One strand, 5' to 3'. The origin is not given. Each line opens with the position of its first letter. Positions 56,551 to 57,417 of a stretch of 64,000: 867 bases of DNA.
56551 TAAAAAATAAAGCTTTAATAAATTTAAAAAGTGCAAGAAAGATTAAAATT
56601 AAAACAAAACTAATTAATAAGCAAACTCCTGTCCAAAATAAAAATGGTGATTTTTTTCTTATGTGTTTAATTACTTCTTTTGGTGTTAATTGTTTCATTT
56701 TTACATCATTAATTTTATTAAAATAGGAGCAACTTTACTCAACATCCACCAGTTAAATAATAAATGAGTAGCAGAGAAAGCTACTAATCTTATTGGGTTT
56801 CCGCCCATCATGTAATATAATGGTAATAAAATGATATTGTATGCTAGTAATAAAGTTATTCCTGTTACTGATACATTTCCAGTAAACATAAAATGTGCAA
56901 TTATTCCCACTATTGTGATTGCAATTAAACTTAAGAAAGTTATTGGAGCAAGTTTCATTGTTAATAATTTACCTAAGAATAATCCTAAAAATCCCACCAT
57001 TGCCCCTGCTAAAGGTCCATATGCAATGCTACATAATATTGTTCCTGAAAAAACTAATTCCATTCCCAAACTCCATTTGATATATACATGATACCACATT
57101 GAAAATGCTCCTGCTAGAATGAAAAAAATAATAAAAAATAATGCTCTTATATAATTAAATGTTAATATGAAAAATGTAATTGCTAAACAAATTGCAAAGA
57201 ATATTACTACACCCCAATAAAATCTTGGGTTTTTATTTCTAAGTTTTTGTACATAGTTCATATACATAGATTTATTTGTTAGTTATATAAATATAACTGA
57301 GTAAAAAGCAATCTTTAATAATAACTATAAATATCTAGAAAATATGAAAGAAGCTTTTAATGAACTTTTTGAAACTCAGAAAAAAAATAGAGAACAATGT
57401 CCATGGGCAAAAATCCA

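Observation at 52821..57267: Membrane gene cluster with orphan receiver domain, tandem paralogous 5-TM proteins and a repeat-bearing acidic membrane protein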

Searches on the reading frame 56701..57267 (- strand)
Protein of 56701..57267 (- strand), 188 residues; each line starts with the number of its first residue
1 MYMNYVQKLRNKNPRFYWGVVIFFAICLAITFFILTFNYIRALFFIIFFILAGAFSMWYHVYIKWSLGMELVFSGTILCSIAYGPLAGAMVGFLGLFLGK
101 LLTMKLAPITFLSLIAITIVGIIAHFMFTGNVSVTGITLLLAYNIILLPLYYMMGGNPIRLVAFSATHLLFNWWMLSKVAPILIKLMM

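Call 3: search_protein_families(library=pfam, proteins=[window:56701-57267:-], max_evalue=1)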
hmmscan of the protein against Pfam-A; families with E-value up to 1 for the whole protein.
window:56701-57267:- (188 aa): 1 family
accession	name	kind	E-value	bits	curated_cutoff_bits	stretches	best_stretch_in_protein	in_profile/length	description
PF07155.17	ECF-ribofla_trS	-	0.74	10.2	26.7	1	68-152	35-123/172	ECF-type riboflavin transporter, S component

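Call 4: search_protein_families(library=ncbifam, proteins=[window:56701-57267:-], max_evalue=1)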
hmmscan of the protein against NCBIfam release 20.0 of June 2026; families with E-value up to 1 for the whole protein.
window:56701-57267:- (188 aa): 1 family
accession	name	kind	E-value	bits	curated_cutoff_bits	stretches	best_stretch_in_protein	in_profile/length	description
NF045596.1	ECF_S_CD3073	equivalog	0.24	11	180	1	74-144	31-105/174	CD3073 family putative ECF transporter S component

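Call 7: find_homologous_proteins(query=window:56701-57267:-, max_evalue=0.001)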
Query window:56701-57267:- (188 aa): 3 proteins with E <= 0.001 among 268 candidates.
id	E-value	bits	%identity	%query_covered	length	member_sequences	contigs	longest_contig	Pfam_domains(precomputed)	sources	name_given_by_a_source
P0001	1.6e-111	389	100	99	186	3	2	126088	-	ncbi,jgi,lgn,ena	-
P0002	3.5e-97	342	85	99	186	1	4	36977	-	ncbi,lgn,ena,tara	tara:strand:- start:183 stop:743 length:561 start_codon:yes stop_codon:yes gene_type:complete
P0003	1.8e-57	213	54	98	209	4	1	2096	-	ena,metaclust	metaclust:\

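Call 9: find_encoding_contigs(protein=P0002, flank=10000, max_places=4)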
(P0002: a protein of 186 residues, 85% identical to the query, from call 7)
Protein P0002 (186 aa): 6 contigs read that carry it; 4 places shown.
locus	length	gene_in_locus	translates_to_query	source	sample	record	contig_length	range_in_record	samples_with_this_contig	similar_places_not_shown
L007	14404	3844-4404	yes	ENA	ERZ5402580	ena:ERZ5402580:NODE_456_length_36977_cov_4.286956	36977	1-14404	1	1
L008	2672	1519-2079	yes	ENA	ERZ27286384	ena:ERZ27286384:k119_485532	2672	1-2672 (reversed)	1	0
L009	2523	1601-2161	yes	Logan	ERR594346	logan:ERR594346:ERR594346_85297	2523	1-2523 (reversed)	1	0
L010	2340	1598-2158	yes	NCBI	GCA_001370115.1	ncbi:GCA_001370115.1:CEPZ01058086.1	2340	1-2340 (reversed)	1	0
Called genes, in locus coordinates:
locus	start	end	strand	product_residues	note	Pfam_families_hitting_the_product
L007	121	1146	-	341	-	PF00266:Aminotran_5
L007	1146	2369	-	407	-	PF00389:2-Hacid_dh, PF02826:2-Hacid_dh_C, PF03446:NAD_binding_2, PF01842:ACT (weak), PF22629:ACT_AHAS_ss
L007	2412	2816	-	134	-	PF11969:DcpS_C, PF01230:HIT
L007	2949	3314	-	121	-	PF01503:PRA-PH (weak), PF03819:MazG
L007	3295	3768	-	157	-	PF00293:NUDIX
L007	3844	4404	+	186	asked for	-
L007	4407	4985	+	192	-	-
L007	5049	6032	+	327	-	PF08068:DKCLD, PF01509:TruB_N, PF21238:Pus10_C, PF16198:TruB_C_2, PF01472:PUA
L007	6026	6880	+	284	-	PF02826:2-Hacid_dh_C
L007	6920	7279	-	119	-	PF00935:Ribosomal_L44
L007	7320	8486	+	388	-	PF00919:UPF0004, PF04055:Radical_SAM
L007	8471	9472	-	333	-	PF01978:TrmB (faint)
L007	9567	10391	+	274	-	PF00483:NTP_transferase, PF12804:NTP_transf_3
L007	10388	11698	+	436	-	PF02878:PGM_PMM_I, PF02879:PGM_PMM_II, PF02880:PGM_PMM_III, PF00408:PGM_PMM_IV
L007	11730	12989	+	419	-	PF01136:Peptidase_U32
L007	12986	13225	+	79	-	PF13459:Fer4_15 (weak), PF13370:Fer4_13 (weak)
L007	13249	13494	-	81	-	PF04457:MJ1316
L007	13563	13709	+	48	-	-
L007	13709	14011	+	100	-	PF03477:ATP-cone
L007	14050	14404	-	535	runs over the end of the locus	PF00118:Cpn60_TCP1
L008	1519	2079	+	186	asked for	-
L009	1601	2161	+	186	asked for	-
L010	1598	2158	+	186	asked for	-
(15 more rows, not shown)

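Call 10: find_encoding_contigs(protein=P0003, flank=10000, max_places=4)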
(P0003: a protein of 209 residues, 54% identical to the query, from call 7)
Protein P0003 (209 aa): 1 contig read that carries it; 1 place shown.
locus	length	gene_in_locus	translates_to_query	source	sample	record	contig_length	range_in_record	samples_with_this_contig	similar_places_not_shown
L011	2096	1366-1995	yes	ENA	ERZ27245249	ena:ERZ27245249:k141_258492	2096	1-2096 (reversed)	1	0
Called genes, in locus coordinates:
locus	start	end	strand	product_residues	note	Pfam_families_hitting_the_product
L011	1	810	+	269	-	?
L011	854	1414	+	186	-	-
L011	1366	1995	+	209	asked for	-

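Call 22: predict_structure(alignment_id=A1)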
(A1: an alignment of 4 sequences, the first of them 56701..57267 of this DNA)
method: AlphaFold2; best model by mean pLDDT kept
length: 188 residues; sequences in the alignment: 4
mean_pLDDT: 50.9   pTM: 0.38
mean pLDDT of the five models: 50.9, 49.3, 49.0, 45.8, 45.3
residues with pLDDT >= 90: 0; 70-90: 0; 50-70: 98; < 50: 90
segments of 3 or more residues with pLDDT < 50: 1-3, 41-45, 56-65, 104-109, 111-114, 129-134, 136-173, 183-188
pLDDT, mean of each block of 10 residues (from residue 1): 53 58 53 53 50 49 48 58 58 60 50 49 50 48 43 45 46 48 46
secondary structure, 60 per line:
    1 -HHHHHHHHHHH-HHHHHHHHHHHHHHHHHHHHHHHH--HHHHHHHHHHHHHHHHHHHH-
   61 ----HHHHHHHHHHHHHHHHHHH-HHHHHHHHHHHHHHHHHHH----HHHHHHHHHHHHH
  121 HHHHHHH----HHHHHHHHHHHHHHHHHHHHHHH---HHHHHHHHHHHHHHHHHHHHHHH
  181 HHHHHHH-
elements in order: H2-12 H14-37 H40-59 H65-83 H85-103 H108-127 H132-154 H158-187
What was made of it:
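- Tried and rejected: It was unusable and discarded (call 22).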

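Call 24: search_protein_representatives(alignment_id=A1)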
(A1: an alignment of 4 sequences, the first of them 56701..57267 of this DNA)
Query: 4 sequences, 188 profile positions. Proteins with E-value up to 0.001 (for the whole library): 291; up to 1e-10: 105; up to 1e-30: 4. The best 150 are listed.
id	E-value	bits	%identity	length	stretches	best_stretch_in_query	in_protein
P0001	4.2e-98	343.3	-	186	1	3-188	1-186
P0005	6.4e-33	130.7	-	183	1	23-188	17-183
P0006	1.8e-32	129.2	-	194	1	21-188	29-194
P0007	4.2e-32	128.1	-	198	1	19-187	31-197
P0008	1.1e-30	123.4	-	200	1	13-183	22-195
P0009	2.0e-28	116.0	-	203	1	23-188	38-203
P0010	6.1e-27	111.2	-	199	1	24-187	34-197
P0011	1.2e-26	110.2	-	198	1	10-187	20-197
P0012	3.8e-26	108.6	-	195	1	22-187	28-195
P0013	1.2e-25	107.0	-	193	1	11-187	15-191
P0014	2.6e-25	105.9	-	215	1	18-186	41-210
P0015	3.8e-25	105.4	-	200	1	14-187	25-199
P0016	9.4e-25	104.1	-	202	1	26-186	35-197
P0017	1.1e-24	103.8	-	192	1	26-185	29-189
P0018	3.1e-23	99.1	-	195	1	17-188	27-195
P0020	2.0e-21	93.3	-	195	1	21-186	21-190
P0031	2.8e-19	86.2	-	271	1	20-186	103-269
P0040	7.3e-18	81.6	-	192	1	18-187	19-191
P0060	4.1e-14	69.4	-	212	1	25-185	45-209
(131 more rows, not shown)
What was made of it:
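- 56701..57267 (-): Paralog A: 188-aa membrane protein of an unannotated family. The few members with a source name are labelled Nanoarchaeota. The fold is ECF S-component-like (six-helix core plus an extra N-terminal helix). Exhaustive HMMER found 291 representatives at E<=1e-3 (call 24).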

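Call 26: search_protein_families(library=pfam, alignment_id=A2, max_evalue=0.01)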
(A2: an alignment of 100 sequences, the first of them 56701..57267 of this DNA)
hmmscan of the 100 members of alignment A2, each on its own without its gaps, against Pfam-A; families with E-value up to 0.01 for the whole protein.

A. member 1, window:56701-57267:- (188 aa): 0 families

B. families by the number of members that match (of 100 scanned): 6 families
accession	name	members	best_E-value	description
PF12822.12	ECF_trnsprt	4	0.0002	ECF transporter, substrate-specific component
PF07155.17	ECF-ribofla_trS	4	0.002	ECF-type riboflavin transporter, S component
PF19140.5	DUF5823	1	0.00019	Family of unknown function (DUF5823)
PF07850.20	Renin_r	1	0.0058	Renin receptor-like transmembrane spanning segment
PF11168.14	DUF2955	1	0.0078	Protein of unknown function (DUF2955)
PF11265.14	Med25_VWA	1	0.0086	Mediator complex subunit 25 von Willebrand factor type A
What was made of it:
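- On ECF-transporter S-component: Four of 100 family members hit PF12822 or PF07155, best E=2e-4 (call 26).
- Closest known: ECF-transporter S-components. Different: No member reaches a Pfam threshold (calls 3, 26).
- Only 4 of 100 members touch PF12822 or PF07155, all below threshold (call 26).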

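Call 28: search_solved_structures(query=A2, max_evalue=10, show_alignments=2)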
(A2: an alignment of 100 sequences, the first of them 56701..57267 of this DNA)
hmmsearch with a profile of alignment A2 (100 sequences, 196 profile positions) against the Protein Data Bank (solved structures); distinct sequences matched with E-value up to 10: 3.
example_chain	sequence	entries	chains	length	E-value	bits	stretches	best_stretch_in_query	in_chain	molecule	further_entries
3p5n_A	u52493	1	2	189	0.0022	20.7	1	44-194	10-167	Riboflavin uptake protein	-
5d0y_A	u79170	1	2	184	6.5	9.4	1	71-156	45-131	Conserved hypothetical membrane protein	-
5d3m_C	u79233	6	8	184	8.4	9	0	68-154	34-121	S-component for folate | Conserved hypothetical membrane protein | Folate family ECF transporter S component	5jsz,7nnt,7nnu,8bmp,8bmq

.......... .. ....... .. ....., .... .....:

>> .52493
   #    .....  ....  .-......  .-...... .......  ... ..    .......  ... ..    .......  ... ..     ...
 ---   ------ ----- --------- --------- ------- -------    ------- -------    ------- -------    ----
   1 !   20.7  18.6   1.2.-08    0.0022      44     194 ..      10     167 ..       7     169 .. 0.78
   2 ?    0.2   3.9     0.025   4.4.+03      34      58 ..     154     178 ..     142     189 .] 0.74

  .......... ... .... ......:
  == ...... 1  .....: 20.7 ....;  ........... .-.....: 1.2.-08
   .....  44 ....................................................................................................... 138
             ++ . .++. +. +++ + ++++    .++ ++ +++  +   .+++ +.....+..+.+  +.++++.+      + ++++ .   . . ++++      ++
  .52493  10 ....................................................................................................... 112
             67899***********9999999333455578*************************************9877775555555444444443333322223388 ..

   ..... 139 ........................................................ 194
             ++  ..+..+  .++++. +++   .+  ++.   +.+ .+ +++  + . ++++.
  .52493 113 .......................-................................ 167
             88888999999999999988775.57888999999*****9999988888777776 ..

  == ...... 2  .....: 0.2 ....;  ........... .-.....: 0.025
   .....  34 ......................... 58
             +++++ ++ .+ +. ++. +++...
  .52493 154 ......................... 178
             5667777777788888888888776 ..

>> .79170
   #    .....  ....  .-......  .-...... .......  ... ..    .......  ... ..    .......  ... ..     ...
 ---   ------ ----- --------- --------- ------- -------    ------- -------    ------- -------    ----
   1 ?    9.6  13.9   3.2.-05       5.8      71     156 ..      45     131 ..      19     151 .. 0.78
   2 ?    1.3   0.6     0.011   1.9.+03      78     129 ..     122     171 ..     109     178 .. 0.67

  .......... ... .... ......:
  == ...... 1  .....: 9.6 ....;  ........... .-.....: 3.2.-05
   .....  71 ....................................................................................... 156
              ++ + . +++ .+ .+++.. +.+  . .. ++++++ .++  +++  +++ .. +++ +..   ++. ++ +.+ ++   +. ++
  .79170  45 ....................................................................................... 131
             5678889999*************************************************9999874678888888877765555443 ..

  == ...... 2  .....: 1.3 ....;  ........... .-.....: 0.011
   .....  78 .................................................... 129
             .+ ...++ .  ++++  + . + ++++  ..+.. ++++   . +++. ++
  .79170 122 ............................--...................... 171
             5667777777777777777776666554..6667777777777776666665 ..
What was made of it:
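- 56701..57267 (-): The family profile hits RibU 3p5n at E=0.0022 (call 28).
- On ECF-transporter S-component: The family profile against RibU gives E=0.0022 (call 28).
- Closest known: ECF-transporter S-components. Same: A profile hit to RibU covering family positions 44-194 against RibU residues 10-167, with a shared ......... junction motif (call 28).
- The HMM E-value is only 0.0022 (call 28). The sequence match spans the whole six-helix core, including the shared [YF]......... junction motif (call 28).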

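Call 33: find_encoding_contigs(protein=P0005, flank=6000, max_places=3)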
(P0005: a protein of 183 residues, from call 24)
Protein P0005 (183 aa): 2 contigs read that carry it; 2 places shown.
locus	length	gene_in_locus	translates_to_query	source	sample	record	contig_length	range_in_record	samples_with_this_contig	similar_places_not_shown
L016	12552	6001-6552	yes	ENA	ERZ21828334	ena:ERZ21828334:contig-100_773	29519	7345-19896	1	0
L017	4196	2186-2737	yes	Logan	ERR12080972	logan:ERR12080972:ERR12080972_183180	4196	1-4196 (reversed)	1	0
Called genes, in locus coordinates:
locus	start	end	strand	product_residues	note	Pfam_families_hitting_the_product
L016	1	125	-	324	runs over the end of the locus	PF01798:Nop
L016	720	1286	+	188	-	-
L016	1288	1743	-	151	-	PF00578:AhpC-TSA, PF08534:Redoxin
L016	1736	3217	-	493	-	PF02789:Peptidase_M17_N, PF00883:Peptidase_M17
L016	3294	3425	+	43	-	-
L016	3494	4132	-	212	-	-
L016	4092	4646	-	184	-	PF08984:DUF1858, PF01521:Fe-S_biosyn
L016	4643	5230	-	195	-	PF02777:Sod_Fe_C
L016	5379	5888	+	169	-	-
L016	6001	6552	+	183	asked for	-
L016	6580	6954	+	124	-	-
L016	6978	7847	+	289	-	-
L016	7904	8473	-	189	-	PF01174:SNO, PF07685:GATase_3 (weak)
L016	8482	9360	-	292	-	PF01680:SOR_SNZ, PF05690:ThiG (weak)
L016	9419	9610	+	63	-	-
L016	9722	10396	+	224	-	PF01351:RNase_HII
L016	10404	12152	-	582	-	PF08497:Radical_SAM_N, PF11842:DUF3362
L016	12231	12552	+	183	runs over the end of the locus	PF01427:Peptidase_M15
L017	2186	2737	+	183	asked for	-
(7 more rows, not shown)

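Call 35: predict_structure(alignment_id=A2)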
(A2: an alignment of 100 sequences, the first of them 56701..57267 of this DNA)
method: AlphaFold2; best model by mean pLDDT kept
length: 188 residues; sequences in the alignment: 100
mean_pLDDT: 96.7   pTM: 0.86
mean pLDDT of the five models: 96.7, 96.6, 96.6, 96.5, 96.0
residues with pLDDT >= 90: 185; 70-90: 3; 50-70: 0; < 50: 0
segments of 3 or more residues with pLDDT < 50: none
pLDDT, mean of each block of 10 residues (from residue 1): 90 95 97 96 98 97 94 98 98 98 96 98 98 98 97 96 97 98 97
secondary structure, 60 per line:
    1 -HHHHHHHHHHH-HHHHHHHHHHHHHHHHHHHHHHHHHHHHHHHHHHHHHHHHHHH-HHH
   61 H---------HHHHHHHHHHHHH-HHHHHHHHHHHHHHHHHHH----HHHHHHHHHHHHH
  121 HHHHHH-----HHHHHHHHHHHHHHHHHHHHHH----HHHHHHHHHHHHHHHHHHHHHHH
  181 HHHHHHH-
elements in order: H2-12 H14-56 H58-61 H71-83 H85-103 H108-126 H132-153 H158-187
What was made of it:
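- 56701..57267 (-): AF2 model pLDDT 96.7 (call 35).
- Closest known: ECF-transporter S-components. Different: There is an extra N-terminal helix (call 35).
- Checked: The high-confidence model has seven helices, an N-terminal one plus a six-helix core, not five (call 35).
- An extra N-terminal helix is present (call 35).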

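Call 38: fold_search(model_id=the predicted structure, library=pdb)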
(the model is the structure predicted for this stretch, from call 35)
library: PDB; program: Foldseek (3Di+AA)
matches with E <= 10: 77; with E <= 0.001: 0
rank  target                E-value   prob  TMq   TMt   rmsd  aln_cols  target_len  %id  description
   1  4rfs_S                8.5e-02  1.00  0.55  0.55   5.5       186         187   15  Structure of a pantothenate energy coupling factor transporter (released 2014-12-24)
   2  5kbw_B                1.5e-01  0.98  0.42  0.45   6.0       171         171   13  Crystal structure of TmRibU, the riboflavin-binding S subunit from the Thermotoga maritima ECF transporter (released 2016-06-29)
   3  7nnt_C                2.4e-01  0.99  0.50  0.55   4.7       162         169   17  Cryo-EM structure of the folate-specific ECF transporter complex in DDM micelles (released 2021-08-18)
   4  5kc0                  3.0e-01  0.98  0.44  0.49   5.9       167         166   12  Crystal structure of TmRibU, hexagonal crystal form (released 2016-06-29)
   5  3p5n_A                4.3e-01  0.97  0.47  0.51   5.7       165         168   16  Structure and mechanism of the S component of a bacterial ECF transporter (released 2010-11-03)
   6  5kc4_E                4.5e-01  0.91  0.40  0.45   6.3       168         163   11  Structure of TmRibU, orthorhombic crystal form (released 2016-06-29)
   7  4tkr_A                7.1e-01  0.97  0.52  0.53   4.7       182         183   14  Native-SAD phasing for ThiT from Listeria monocytogenes serovar. (released 2014-06-18)
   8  5jsz_C                8.2e-01  0.91  0.48  0.53   5.2       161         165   16  Folate ECF transporter: apo state (released 2016-05-18)
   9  4huq_S                9.4e-01  0.84  0.45  0.50   6.0       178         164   11  Crystal Structure of a transporter (released 2013-04-17)
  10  4tkr_B                9.9e-01  0.96  0.52  0.53   4.5       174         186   15  Native-SAD phasing for ThiT from Listeria monocytogenes serovar. (released 2014-06-18)
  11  5kbw_A                1.1e+00  0.89  0.46  0.50   5.7       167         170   11  Crystal structure of TmRibU, the riboflavin-binding S subunit from the Thermotoga maritima ECF transporter (released 2016-06-29)
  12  3rlb_B                1.4e+00  0.90  0.52  0.55   5.0       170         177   16  Crystal structure at 2.0 A of the S-component for thiamin from an ECF-type ABC transporter (released 2011-06-29)
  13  5n6h_A                1.6e+00  0.21  0.30  0.15  10.0       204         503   15  Structure of the membrane integral lipoprotein N-acyltransferase Lnt from E. coli (released 2017-07-12)
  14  8aq4                  1.6e+00  0.21  0.32  0.16   9.2       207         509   13  In surfo structure of the membrane integral lipoprotein N-acyltransferase Lnt from E. coli in complex with TITC and lyso (released 2023-07-12)
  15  5d3m_C                1.7e+00  0.82  0.51  0.55   4.8       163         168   19  Folate ECF transporter: AMPPNP bound state (released 2016-04-06)
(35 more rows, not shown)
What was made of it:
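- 56701..57267 (-): The Foldseek top 12 are all ECF S-components, TM 0.40-0.55 (call 38).
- On ECF-transporter S-component: The Foldseek top 12 PDB hits are all S-components, probability 0.84-1.00 and TM 0.40-0.55 (call 38).
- Closest known: ECF-transporter S-components. Same: Size of about 190 aa. A six-helix core with full-length structural matches to PanT 4rfs_S (probability 1.0, TM 0.55), RibU, FolT and ThiT (call 38).
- ECF-S-like fold: calls 26, 28, 35, 38.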

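Call 47: find_encoding_contigs(protein=P0006, flank=6000, max_places=2)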
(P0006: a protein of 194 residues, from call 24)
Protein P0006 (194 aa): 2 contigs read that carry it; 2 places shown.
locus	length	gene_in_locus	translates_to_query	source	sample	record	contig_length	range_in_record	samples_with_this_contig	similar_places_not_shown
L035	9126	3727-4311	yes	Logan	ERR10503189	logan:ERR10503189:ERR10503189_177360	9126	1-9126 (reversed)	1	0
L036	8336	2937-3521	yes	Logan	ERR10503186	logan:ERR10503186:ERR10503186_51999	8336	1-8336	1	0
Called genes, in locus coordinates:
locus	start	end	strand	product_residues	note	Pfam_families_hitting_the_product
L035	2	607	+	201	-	?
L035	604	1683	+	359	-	PF04389:Peptidase_M28 (faint), PF05343:Peptidase_M42 (faint), PF01546:Peptidase_M20, PF07687:M20_dimer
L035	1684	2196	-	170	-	PF22769:DCD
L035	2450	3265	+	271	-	PF01041:DegT_DnrJ_EryC1, PF27296:MJ1341_C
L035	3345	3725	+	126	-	PF13248:Zn_ribbon_3 (faint), PF18439:zf_UBZ (faint)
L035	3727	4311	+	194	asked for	-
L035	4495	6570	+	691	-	PF00133:tRNA-synt_1, PF01406:tRNA-synt_1e (weak), PF09334:tRNA-synt_1g, PF01921:tRNA-synt_1f (weak), PF19303:Anticodon_3, PF08264:Anticodon_1, PF01588:tRNA_bind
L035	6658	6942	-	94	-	-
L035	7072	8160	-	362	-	PF00579:tRNA-synt_1b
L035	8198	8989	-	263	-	PF01734:Patatin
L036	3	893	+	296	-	?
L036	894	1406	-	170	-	PF22769:DCD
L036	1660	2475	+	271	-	PF01041:DegT_DnrJ_EryC1, PF27296:MJ1341_C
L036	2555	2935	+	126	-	PF13248:Zn_ribbon_3 (faint), PF18439:zf_UBZ (faint)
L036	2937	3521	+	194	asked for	-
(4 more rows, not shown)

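Call 48: find_encoding_contigs(protein=P0009, flank=6000, max_places=2)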
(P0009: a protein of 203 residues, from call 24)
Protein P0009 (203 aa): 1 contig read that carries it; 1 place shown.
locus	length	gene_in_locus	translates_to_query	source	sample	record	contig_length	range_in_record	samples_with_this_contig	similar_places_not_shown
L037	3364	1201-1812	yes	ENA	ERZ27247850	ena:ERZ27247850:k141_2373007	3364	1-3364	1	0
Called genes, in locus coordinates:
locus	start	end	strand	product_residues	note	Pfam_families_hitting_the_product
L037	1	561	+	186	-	?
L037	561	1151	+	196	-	PF01209:Ubie_methyltran (weak), PF13847:Methyltransf_31, PF08241:Methyltransf_11, PF08242:Methyltransf_12 (weak), PF13649:Methyltransf_25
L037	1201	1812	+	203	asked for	-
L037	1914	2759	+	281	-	-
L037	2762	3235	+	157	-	-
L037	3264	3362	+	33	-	?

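Call 50: search_protein_families(library=pfam, proteins=[L016:6978-7847:+, L037:1914-2759:+, L016:6580-6954:+, L016:5379-5888:+, L037:2762-3235:+], max_evalue=0.01)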
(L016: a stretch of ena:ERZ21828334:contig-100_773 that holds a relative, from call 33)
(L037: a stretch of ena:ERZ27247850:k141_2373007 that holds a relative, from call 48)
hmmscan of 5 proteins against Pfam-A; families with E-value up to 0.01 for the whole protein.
L016:6978-7847:+ (289 aa): 0 families

L037:1914-2759:+ (281 aa): 1 family
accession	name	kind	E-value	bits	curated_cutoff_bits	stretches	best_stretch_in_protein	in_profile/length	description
PF06691.16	DUF1189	-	0.00022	21.3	28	1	139-243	127-234/244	Protein of unknown function (DUF1189)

L016:6580-6954:+ (124 aa): 0 families

L016:5379-5888:+ (169 aa): 0 families

L037:2762-3235:+ (157 aa): 1 family
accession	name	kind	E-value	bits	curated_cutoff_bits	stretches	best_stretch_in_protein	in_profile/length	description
PF13094.11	CENP-Q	-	0.0086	16.7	28.5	0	55-121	29-95/162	CENP-Q, a CENPA-CAD centromere complex subunit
